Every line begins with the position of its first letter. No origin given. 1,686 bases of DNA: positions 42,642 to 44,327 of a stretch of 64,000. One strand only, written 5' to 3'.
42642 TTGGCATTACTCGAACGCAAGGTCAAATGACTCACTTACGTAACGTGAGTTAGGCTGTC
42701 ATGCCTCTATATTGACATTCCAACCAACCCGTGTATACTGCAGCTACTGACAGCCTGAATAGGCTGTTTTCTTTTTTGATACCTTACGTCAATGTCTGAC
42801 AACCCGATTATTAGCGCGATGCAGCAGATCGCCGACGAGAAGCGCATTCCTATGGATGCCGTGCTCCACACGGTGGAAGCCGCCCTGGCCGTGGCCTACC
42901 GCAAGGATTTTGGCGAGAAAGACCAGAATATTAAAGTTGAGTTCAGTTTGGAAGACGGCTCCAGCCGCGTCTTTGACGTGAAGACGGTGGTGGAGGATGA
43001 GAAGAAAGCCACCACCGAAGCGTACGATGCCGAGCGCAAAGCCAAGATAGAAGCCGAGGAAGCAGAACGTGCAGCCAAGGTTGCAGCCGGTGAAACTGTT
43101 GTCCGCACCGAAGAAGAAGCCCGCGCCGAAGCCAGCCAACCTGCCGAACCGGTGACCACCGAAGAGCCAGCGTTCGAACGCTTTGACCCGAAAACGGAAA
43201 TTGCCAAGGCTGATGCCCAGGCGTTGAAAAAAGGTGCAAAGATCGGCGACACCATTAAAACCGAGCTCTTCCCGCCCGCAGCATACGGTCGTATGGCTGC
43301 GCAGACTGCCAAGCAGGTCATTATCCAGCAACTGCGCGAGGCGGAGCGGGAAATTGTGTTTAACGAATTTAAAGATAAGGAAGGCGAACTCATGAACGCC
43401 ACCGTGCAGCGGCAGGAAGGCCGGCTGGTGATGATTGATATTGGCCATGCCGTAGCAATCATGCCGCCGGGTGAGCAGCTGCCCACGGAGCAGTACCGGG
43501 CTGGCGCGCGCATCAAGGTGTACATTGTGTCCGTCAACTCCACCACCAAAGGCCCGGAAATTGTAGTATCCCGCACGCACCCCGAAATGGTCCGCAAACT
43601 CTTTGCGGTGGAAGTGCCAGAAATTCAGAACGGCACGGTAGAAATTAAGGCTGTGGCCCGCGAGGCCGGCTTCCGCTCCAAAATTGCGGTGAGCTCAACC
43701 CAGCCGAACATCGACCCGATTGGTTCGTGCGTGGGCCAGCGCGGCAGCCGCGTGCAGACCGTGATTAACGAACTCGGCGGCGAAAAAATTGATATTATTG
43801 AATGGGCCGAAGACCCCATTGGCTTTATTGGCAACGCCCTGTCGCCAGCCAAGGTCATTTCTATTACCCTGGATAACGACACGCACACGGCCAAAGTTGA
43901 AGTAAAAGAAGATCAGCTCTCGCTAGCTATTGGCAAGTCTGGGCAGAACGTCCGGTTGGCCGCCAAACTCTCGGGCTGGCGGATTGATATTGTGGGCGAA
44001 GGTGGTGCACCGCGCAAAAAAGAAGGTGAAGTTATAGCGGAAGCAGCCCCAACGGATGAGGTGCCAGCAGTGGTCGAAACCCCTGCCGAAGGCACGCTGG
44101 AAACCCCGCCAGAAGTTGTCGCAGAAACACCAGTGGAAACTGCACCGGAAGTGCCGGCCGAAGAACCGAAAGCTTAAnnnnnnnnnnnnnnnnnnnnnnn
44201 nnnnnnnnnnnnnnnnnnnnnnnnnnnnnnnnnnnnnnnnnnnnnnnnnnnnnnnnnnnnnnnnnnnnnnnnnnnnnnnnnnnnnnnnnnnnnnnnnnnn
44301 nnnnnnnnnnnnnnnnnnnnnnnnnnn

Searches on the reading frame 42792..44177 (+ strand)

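Call 74: search_protein_families(library=pfam, proteins=[window:42792-44177:+], max_evalue=0.00001)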
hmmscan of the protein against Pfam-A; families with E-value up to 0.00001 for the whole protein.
window:42792-44177:+ (461 aa): 2 families
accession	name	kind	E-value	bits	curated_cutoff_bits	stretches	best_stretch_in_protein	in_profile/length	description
PF13184.12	KH_5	-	9.9e-31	106.1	27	1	292-359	1-68/69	NusA-like KH domain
PF08529.16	NusA_N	-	9.1e-29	100.5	23.8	2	72-187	30-119/119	NusA N-terminal domain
